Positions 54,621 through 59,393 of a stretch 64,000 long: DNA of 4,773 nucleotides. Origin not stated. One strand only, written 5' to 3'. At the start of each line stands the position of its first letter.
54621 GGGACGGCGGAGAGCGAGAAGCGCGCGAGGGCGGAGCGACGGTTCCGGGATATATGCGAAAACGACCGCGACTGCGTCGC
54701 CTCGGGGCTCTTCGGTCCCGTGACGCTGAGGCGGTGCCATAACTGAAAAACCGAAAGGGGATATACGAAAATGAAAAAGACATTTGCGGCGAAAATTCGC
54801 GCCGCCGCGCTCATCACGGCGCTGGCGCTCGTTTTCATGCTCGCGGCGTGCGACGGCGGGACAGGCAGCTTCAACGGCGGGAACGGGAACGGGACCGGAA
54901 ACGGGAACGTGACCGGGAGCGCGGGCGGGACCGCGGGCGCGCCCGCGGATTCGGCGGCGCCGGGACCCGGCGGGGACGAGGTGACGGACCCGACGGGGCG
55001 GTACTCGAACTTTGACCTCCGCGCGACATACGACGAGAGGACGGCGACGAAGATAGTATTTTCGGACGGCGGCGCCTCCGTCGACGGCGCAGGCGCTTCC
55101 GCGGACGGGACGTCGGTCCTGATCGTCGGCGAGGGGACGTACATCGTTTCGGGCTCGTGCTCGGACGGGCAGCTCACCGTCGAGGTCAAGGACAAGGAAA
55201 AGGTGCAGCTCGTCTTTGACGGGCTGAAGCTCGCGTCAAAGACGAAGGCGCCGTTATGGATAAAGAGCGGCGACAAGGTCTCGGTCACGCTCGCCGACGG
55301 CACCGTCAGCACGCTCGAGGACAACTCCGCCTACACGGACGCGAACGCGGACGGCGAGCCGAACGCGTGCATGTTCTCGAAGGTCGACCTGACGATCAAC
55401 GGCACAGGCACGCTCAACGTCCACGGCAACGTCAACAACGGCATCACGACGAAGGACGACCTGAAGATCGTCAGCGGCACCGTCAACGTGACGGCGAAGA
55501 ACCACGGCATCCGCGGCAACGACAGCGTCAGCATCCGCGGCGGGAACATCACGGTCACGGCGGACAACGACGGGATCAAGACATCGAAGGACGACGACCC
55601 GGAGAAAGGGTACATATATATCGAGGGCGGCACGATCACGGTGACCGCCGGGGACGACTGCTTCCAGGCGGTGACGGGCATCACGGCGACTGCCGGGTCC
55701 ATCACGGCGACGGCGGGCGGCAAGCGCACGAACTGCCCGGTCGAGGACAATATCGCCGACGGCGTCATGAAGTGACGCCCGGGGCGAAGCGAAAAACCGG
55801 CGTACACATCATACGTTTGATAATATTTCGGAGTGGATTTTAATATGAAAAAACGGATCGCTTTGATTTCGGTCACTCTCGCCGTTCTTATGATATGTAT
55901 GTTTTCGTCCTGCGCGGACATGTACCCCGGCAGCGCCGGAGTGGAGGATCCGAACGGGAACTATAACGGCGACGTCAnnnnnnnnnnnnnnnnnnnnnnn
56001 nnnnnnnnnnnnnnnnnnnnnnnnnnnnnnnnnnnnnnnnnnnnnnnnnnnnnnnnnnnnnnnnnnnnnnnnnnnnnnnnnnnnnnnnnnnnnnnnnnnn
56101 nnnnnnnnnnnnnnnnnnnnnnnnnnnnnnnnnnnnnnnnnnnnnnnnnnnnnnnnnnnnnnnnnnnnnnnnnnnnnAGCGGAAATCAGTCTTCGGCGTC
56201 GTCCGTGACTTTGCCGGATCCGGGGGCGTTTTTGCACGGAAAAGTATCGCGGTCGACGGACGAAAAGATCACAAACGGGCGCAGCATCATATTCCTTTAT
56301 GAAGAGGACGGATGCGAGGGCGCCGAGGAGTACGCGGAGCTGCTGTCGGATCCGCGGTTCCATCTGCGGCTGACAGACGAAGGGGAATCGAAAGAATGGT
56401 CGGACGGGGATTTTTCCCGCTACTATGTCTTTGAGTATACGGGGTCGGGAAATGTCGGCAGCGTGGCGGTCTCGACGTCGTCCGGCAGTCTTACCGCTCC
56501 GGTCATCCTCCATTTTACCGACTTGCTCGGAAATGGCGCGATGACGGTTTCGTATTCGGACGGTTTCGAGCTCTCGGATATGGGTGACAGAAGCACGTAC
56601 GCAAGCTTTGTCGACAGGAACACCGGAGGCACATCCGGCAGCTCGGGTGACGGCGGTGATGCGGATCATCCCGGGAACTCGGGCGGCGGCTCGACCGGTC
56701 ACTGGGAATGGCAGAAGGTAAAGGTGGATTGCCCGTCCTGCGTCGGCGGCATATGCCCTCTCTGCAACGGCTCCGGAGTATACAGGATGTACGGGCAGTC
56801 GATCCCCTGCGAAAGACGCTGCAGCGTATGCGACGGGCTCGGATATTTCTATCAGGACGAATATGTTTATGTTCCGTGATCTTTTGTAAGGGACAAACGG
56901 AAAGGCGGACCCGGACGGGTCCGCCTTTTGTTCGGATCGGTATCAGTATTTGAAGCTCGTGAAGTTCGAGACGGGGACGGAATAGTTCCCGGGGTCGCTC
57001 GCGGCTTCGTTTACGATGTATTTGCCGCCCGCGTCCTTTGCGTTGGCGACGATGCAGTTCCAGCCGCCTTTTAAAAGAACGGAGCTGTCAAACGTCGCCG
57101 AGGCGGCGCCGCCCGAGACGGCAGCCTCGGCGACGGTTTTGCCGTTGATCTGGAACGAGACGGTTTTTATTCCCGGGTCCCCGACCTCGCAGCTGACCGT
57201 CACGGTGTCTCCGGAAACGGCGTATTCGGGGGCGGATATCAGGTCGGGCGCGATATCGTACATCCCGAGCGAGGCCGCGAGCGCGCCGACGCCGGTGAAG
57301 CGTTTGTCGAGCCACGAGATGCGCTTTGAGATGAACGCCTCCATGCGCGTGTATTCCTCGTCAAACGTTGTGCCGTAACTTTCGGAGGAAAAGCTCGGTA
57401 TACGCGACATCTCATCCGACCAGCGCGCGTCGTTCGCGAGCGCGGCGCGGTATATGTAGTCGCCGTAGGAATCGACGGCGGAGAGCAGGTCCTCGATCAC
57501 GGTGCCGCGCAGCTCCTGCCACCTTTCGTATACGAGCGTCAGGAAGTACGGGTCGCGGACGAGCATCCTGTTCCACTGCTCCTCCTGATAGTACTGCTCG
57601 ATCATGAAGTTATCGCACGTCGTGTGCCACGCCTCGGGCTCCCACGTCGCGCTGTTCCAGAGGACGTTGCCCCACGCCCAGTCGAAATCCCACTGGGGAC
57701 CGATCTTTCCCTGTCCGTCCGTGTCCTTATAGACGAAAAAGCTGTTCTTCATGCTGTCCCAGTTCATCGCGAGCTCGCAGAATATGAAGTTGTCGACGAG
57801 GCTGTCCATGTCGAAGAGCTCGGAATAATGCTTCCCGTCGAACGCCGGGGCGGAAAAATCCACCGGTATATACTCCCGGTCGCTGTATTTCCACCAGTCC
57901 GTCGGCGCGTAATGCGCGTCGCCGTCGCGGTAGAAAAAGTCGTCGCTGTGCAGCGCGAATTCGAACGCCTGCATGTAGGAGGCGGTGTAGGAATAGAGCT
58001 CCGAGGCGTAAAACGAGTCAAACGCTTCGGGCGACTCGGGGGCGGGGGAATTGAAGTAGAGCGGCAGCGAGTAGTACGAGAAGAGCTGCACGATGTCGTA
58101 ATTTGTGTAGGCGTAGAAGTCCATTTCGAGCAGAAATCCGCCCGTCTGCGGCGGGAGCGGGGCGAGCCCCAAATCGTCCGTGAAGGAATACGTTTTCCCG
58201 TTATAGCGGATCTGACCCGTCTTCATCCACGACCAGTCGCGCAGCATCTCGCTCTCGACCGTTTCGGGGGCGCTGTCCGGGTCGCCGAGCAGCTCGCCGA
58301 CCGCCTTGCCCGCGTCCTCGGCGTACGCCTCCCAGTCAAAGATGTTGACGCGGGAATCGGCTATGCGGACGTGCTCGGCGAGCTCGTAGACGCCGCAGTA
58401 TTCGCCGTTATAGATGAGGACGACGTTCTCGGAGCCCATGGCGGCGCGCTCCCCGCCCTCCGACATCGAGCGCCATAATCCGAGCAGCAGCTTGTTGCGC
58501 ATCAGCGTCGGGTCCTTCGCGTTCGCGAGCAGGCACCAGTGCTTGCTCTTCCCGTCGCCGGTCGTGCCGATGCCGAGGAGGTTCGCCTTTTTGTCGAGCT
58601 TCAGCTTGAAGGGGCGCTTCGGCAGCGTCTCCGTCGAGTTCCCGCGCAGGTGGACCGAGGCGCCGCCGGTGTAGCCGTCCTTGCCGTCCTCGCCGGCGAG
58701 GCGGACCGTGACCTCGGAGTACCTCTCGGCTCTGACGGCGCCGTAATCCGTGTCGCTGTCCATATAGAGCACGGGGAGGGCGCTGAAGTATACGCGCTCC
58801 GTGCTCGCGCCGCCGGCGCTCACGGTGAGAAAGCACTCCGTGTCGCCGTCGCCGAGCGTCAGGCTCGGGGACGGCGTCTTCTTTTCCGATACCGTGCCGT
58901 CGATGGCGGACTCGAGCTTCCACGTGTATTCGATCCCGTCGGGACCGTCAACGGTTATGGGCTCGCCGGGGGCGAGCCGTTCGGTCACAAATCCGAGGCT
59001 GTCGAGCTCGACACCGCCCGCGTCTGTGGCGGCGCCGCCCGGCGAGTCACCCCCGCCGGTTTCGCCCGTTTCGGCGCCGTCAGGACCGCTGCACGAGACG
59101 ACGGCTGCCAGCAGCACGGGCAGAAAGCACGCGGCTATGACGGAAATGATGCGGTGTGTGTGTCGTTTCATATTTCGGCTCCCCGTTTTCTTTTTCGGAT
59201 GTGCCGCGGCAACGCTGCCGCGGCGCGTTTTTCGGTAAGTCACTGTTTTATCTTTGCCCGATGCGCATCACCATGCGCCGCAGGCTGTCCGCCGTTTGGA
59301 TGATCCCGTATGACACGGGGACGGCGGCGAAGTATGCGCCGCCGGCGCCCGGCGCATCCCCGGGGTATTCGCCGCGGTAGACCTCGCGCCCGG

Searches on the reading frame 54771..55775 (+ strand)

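Call 74: search_protein_families(library=pfam, proteins=[window:54771-55775:+], max_evalue=0.00001)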
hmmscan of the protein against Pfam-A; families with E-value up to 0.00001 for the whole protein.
window:54771-55775:+ (334 aa): 1 family
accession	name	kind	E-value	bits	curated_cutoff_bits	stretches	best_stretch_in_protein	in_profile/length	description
PF14262.12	Cthe_2159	-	1.7e-73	247.6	25.8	1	112-320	1-206/262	Carbohydrate-binding domain-containing protein Cthe_2159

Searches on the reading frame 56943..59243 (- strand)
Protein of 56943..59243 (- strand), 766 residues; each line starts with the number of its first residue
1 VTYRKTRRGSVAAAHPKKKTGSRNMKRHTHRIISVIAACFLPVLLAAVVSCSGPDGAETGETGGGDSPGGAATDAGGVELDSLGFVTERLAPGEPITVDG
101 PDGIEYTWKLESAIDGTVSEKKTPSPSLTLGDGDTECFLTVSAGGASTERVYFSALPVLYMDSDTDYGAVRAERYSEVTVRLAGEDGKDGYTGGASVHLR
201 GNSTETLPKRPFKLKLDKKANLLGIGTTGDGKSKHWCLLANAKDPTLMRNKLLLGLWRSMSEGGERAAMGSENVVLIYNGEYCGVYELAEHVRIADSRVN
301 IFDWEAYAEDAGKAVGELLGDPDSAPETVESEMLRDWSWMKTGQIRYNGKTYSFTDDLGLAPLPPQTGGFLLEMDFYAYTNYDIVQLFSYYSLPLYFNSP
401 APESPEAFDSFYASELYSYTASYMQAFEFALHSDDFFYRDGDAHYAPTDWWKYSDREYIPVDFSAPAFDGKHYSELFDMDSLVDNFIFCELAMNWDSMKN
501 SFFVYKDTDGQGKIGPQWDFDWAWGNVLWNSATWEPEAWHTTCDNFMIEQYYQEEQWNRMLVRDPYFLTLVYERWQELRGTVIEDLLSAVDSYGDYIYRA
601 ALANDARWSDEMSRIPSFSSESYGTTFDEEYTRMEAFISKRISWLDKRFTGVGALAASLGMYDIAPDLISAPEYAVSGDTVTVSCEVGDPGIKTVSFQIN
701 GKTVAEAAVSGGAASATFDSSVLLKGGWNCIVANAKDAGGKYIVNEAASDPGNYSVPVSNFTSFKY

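Call 74: search_protein_families(library=pfam, proteins=[window:56943-59243:-], max_evalue=0.00001)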
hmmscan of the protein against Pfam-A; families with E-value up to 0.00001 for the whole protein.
window:56943-59243:- (766 aa): 1 family
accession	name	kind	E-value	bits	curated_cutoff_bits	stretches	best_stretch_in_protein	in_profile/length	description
PF08757.17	CotH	-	2.6e-34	119.6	23.8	2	472-645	163-322/322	CotH kinase protein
